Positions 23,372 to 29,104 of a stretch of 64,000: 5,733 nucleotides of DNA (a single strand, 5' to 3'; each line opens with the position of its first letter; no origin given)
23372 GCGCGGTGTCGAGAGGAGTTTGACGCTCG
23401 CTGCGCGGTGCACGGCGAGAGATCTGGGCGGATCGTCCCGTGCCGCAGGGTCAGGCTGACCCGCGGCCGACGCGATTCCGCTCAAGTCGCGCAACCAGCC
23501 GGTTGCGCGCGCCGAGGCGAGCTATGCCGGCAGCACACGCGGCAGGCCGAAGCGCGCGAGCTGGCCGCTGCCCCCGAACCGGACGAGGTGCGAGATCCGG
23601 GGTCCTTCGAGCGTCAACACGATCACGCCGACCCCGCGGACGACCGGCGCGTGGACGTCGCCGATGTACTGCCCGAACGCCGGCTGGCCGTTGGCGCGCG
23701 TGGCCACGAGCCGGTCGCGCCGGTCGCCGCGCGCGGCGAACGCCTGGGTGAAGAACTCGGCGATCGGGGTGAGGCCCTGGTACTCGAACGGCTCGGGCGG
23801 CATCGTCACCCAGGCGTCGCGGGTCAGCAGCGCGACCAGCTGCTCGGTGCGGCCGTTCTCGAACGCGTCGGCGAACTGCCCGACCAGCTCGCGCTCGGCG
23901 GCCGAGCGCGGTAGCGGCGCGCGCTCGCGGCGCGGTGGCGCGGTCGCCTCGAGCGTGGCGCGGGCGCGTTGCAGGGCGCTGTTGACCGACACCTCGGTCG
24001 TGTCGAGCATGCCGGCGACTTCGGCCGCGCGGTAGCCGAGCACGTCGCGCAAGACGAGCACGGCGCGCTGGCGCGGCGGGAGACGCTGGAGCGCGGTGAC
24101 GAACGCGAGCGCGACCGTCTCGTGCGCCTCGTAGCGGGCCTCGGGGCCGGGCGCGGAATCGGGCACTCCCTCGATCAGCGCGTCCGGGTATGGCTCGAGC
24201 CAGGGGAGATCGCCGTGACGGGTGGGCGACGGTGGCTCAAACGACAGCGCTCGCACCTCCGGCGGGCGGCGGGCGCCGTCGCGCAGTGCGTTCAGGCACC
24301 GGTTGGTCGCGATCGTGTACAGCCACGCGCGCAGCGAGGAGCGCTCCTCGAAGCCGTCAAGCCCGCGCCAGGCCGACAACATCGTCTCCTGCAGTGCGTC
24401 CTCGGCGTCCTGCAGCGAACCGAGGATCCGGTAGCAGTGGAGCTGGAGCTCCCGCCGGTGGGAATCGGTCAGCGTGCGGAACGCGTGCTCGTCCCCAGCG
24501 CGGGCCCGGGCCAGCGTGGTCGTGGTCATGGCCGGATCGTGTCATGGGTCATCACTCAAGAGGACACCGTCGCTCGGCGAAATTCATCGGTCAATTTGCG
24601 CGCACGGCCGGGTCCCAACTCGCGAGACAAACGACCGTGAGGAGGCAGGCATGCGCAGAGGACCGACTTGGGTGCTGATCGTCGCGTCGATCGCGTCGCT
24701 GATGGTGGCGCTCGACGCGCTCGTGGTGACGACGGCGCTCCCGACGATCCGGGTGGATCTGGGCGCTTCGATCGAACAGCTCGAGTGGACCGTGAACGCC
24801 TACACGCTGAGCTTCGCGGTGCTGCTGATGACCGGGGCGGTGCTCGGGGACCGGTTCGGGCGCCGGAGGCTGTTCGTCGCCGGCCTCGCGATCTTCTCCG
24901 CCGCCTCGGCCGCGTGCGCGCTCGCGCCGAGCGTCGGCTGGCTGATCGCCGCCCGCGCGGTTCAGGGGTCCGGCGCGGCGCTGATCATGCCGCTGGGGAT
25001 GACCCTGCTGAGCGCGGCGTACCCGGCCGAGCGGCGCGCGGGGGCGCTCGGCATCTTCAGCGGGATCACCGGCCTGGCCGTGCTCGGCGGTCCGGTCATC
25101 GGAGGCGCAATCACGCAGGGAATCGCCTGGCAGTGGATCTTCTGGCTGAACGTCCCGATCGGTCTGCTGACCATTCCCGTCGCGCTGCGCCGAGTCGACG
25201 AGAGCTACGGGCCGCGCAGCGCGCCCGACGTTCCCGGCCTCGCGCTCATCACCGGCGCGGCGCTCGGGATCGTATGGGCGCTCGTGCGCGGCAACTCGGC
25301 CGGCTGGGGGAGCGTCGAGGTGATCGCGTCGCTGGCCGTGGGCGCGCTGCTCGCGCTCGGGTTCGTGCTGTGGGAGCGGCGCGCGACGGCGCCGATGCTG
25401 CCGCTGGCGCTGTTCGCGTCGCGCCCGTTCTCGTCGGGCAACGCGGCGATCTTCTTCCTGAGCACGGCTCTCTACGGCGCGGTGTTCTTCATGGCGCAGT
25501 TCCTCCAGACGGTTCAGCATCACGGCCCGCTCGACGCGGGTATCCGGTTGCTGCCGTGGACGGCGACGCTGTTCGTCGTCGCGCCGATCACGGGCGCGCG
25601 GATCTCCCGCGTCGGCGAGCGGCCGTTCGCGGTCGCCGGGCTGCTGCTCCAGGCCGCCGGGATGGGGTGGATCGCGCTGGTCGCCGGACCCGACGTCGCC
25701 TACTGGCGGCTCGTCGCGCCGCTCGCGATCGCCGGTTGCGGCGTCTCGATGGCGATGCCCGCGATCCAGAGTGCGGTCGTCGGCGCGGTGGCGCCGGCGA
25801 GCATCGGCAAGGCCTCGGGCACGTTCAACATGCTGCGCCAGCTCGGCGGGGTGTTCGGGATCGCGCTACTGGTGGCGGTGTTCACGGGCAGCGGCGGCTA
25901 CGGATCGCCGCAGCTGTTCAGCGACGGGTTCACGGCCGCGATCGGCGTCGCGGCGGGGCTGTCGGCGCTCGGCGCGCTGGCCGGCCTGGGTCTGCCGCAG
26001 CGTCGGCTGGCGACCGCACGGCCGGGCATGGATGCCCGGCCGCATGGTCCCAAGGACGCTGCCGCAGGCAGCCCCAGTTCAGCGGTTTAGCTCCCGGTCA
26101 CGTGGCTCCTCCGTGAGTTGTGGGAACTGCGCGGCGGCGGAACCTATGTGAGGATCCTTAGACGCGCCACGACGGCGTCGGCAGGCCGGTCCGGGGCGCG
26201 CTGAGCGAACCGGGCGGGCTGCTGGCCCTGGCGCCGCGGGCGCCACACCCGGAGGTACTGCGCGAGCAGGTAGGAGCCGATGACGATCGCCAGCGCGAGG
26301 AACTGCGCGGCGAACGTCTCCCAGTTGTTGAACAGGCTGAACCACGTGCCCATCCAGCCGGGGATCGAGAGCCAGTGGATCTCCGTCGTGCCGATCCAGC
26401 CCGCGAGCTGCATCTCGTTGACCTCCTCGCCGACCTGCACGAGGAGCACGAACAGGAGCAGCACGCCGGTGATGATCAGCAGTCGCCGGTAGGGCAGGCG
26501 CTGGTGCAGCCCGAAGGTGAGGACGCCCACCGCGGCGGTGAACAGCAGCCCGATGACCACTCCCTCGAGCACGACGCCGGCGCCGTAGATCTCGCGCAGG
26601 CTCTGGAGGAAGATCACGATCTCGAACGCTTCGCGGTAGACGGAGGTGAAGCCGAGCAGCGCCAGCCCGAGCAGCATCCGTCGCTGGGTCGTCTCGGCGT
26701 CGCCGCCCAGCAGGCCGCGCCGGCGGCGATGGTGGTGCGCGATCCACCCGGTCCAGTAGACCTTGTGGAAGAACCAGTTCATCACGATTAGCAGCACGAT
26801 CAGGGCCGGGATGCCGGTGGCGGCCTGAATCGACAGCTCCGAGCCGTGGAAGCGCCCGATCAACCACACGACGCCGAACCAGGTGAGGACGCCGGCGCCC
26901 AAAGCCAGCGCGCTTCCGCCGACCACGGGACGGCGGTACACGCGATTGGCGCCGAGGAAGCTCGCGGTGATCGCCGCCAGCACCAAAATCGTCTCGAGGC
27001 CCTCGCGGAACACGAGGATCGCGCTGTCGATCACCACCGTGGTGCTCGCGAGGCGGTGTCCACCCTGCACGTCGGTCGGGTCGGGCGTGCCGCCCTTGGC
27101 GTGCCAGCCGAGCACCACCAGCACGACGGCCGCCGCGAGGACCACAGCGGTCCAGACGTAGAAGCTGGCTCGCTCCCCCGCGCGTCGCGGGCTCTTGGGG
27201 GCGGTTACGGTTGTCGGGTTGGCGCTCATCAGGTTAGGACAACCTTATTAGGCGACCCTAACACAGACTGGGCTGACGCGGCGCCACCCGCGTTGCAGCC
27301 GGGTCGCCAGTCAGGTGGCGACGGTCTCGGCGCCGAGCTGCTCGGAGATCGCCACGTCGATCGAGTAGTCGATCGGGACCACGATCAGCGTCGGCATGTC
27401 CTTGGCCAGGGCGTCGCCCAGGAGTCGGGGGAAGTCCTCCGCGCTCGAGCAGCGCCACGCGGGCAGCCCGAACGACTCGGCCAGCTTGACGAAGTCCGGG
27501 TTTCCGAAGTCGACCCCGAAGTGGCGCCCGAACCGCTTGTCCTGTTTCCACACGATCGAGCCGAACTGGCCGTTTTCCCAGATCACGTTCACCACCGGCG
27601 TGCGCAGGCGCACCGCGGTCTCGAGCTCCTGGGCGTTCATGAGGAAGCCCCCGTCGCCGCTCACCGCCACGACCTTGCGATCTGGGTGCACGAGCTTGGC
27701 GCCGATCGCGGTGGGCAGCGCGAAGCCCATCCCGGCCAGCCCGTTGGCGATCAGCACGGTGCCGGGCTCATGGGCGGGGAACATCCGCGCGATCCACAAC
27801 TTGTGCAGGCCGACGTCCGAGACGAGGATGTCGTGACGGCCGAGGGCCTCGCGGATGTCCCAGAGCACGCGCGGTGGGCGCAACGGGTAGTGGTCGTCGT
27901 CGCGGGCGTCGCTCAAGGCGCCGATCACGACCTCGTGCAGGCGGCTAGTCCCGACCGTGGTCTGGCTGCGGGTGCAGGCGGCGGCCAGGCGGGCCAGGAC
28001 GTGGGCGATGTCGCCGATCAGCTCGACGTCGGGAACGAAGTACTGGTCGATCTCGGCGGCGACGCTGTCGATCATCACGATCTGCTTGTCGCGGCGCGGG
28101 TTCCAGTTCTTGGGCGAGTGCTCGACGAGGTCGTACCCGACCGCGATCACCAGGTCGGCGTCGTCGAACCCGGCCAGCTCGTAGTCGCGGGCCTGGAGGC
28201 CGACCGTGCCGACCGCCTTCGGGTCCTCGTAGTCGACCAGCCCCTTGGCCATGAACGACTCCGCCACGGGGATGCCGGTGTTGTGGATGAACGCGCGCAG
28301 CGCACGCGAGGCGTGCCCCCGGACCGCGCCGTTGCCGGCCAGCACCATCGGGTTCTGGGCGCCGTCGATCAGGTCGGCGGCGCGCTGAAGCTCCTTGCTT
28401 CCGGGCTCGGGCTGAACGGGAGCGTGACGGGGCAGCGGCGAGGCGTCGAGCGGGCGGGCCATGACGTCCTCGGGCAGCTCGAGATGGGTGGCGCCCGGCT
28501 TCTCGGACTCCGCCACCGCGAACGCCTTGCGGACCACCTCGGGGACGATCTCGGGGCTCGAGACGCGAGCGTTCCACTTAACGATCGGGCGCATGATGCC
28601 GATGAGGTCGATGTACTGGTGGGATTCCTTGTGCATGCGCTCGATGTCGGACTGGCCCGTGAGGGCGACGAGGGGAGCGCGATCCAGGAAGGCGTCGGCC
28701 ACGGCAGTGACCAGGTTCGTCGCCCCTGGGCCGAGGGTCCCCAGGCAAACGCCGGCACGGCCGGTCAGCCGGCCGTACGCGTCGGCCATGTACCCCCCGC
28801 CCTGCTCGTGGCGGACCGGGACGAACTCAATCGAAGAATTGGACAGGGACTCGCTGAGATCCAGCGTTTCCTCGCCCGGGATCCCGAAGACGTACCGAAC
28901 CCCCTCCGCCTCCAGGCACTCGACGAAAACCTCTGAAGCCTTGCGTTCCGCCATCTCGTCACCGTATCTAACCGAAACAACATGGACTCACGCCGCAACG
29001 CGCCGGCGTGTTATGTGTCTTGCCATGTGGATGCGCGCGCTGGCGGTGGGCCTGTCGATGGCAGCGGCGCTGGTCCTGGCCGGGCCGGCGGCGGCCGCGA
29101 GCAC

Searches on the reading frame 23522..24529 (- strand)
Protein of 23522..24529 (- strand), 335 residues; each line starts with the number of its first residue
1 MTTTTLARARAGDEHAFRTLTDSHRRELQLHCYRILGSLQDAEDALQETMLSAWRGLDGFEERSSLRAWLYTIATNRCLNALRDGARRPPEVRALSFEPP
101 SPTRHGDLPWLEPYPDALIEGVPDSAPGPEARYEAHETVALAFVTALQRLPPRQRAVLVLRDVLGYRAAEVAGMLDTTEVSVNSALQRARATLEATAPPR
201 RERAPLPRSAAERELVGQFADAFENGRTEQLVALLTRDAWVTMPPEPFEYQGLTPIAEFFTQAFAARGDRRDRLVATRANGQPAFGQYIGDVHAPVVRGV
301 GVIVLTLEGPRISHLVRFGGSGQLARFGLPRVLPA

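Call 10: search_protein_families(library=ncbifam, proteins=[window:23522-24529:-], max_evalue=0.00001)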
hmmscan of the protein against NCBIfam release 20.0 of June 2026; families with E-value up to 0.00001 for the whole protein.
window:23522-24529:- (335 aa): 72 families (the best 25 are shown)
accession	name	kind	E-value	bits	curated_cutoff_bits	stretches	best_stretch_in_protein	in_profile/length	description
NF006089.0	PRK08241.1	subfamily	8.8e-120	399.9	240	1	3-334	10-341/343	RNA polymerase subunit sigma-70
TIGR02960.1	SigX5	hypoth_equivalog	6.6e-100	334.4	264.75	1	12-329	2-322/322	RNA polymerase sigma-70 factor, TIGR02960 family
NF007214.0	PRK09636.1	subfamily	5.3e-32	111.2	271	2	115-242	85-203/293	RNA polymerase sigma factor SigJ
TIGR02957.1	SigX4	subfamily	6.3e-32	110.9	323.25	2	123-284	82-243/281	RNA polymerase sigma-70 factor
NF007225.0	PRK09643.1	equivalog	9.9e-30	103.7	190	1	6-197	18-182/204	RNA polymerase sigma factor SigM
TIGR02937.1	sigma70-ECF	superfamily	6.3e-24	84.5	42.9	1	15-194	1-162/165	sigma-70 family RNA polymerase sigma factor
NF008888.0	PRK11922.1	equivalog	3.9e-23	82.3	204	1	6-194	21-193/231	RNA polymerase sigma factor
NF009166.1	PRK12513.1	equivalog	4e-23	82.1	206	1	6-193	13-182/193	RNA polymerase sigma factor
NF058625.1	sigma_PG0214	equivalog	4.1e-23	81.9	130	2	128-194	93-158/170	GFO_1088 family ECF-type sigma factor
NF004113.0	PRK05602.1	equivalog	4.3e-22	78.8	208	2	6-87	36-118/211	RNA polymerase sigma factor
TIGR02989.1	Sig-70_gvs1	subfamily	2.8e-21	76.1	124.55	1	16-89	2-75/158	RNA polymerase sigma-70 factor, Rhodopirellula/Verrucomicrobium family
TIGR02983.1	SigE-fam_strep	subfamily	4.1e-20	72.3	141.55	2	121-197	85-158/162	SigE family RNA polymerase sigma factor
TIGR02985.1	Sig70_bacteroi1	subfamily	1.6e-19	70.7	126.4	1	15-194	1-159/162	RNA polymerase sigma-70 factor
NF007223.0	PRK09641.1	equivalog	2e-19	70.2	209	1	3-84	6-87/187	RNA polymerase sigma factor SigW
NF009190.0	PRK12538.1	equivalog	1.3e-18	67.6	303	1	5-83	53-132/233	RNA polymerase sigma factor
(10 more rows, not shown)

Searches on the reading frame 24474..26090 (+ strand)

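Call 10: search_protein_families(library=ncbifam, proteins=[window:24474-26090:+], max_evalue=0.00001)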
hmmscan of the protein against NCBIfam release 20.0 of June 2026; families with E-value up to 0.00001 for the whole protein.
window:24474-26090:+ (538 aa): 46 families (the best 25 are shown)
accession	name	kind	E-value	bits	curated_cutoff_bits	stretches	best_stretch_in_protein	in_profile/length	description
TIGR00711.1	efflux_EmrB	subfamily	5.9e-80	269.3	230.2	1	67-471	3-409/485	DHA2 family efflux MFS transporter permease subunit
NF000025.1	MFS_efflux_tcmA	exception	9.5e-66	222.6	999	1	58-476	18-437/538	tetracenomycin C efflux MFS transporter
NF000031.1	MFS_efflux_LmrA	exception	8.9e-58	196.1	850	1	54-516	19-480/484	lincomycin efflux MFS transporter Lmr(A)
NF033896.2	MFS_LfrA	equivalog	7.4e-50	170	825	1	65-501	19-453/504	efflux MFS transporter LfrA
NF000391.1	EmrB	exception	3.3e-47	161.3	925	1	65-471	10-419/501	multidrug efflux MFS transporter permease subunit EmrB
NF011571.1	PRK14995.1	subfamily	4.6e-47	160.9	701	1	67-469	7-410/493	SmvA family efflux MFS transporter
NF000089.1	qac_MFS_AB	exception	4.5e-40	137.9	900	1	66-468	18-423/514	QacA/B family quaternary ammonium compound efflux MFS transporter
NF012169.0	qepA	equivalog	9.7e-40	136.6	1075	1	54-469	11-421/511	fluoroquinolone efflux MFS transporter QepA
NF012180.1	tet_MFS_43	exception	2.2e-34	119.3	999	1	65-465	19-422/484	tetracycline efflux MFS transporter Tet(43)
NF000218.1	FexA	exception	4.5e-32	111.3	900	1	61-477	15-436/475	chloramphenicol/florfenicol efflux MFS transporter FexA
NF040895.2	MFS_effux_SdrM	equivalog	1.6e-30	106.6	550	1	73-471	13-405/441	multidrug efflux MFS transporter SdrM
NF007799.0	PRK10504.1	subfamily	4e-29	101.8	426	1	65-419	9-360/471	multidrug transporter subunit MdtD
NF000009.1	tet_MFS_Tcr3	exception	1.2e-27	96.6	1000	1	72-473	37-445/512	tetracycline efflux MFS transporter Tcr3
NF000095.1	tet_MFS_OtrB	exception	1.4e-27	96.5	999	1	73-470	33-437/563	oxytetracycline resistance efflux MFS transporter OtrB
NF000060.1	MFS_efflux_LmrB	exception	1.6e-25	89.9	800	1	74-471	25-424/479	lincomycin efflux MFS transporter Lmr(B)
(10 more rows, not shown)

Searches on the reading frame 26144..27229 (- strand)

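Call 10: search_protein_families(library=ncbifam, proteins=[window:26144-27229:-], max_evalue=0.00001)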
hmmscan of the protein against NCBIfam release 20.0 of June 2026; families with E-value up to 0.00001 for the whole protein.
window:26144-27229:- (361 aa): 2 families
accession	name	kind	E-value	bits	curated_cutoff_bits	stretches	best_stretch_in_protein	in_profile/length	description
TIGR00145.1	TIGR00145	subfamily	1.2e-14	54.7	303.8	1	67-279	5-211/282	EfeU/Ftr1 family ferrous iron transporter subunit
NF041756.1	EfeU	equivalog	1.5e-10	41.1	255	1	71-289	2-213/257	iron uptake transporter permease EfeU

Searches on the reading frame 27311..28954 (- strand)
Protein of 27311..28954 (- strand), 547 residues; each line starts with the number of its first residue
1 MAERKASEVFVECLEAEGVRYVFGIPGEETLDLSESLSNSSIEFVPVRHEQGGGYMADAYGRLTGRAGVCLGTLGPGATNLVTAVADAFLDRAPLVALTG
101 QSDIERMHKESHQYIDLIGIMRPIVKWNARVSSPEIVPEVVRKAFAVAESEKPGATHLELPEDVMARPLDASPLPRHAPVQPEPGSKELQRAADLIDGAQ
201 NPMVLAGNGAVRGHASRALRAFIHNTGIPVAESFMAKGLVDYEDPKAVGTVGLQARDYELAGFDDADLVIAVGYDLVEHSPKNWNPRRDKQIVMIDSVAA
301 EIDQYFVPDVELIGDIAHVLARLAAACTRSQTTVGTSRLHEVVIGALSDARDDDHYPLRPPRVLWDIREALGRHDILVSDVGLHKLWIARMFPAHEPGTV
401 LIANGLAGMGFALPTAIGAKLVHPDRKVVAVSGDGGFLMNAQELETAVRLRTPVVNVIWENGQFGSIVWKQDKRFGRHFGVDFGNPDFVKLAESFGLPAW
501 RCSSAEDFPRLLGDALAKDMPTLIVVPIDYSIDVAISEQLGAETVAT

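Call 10: search_protein_families(library=ncbifam, proteins=[window:27311-28954:-], max_evalue=0.00001)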
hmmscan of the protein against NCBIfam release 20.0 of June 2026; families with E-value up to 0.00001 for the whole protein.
window:27311-28954:- (547 aa): 53 families (the best 25 are shown)
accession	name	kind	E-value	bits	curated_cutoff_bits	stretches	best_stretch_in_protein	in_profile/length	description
NF006187.0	PRK08322.1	equivalog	5.3e-214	711.7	509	1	5-541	3-542/548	acetolactate synthase large subunit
NF006378.0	PRK08617.1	equivalog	5.3e-146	487.2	510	1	3-543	7-553/556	acetolactate synthase AlsS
TIGR02418.1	acolac_catab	equivalog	1.2e-135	453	551.1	1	7-536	2-537/539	acetolactate synthase AlsS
NF004919.0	PRK06276.1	equivalog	7.9e-116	387.7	866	1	5-530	2-540/582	acetolactate synthase large subunit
TIGR00118.1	acolac_lg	equivalog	1.7e-115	386.7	538.35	1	5-534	2-540/557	biosynthetic-type acetolactate synthase large subunit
NF006052.0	PRK08199.1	subfamily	5e-115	384.9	539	1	2-530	6-539/559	thiamine pyrophosphate protein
NF006524.0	PRK08978.1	equivalog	2.2e-103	346.4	738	1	6-533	3-529/548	acetolactate synthase 2 catalytic subunit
NF006122.0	PRK08266.1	subfamily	1.2e-102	344.2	571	1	3-529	3-525/543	hypothetical protein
NF006016.1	PRK08155.1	equivalog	3.2e-99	332.9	870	1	7-533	6-537/554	acetolactate synthase large subunit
NF004710.0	PRK06048.1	equivalog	3.6e-99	332.7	976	1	5-534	9-543/561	acetolactate synthase large subunit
NF005860.0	PRK07789.1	equivalog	2.1e-97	327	881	1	7-524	37-574/615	acetolactate synthase large subunit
NF006319.0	PRK08527.1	equivalog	3.6e-95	319.5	905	1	3-534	3-544/565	acetolactate synthase large subunit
NF005712.0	PRK07524.1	subfamily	1.1e-93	314.6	500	1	5-526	4-527/536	5-guanidino-2-oxopentanoate decarboxylase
NF005651.0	PRK07418.1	subfamily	1.2e-90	304.5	942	1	6-527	21-558/617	acetolactate synthase large subunit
NF006377.0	PRK08611.1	equivalog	1.3e-90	304.6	742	1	1-529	1-530/576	pyruvate oxidase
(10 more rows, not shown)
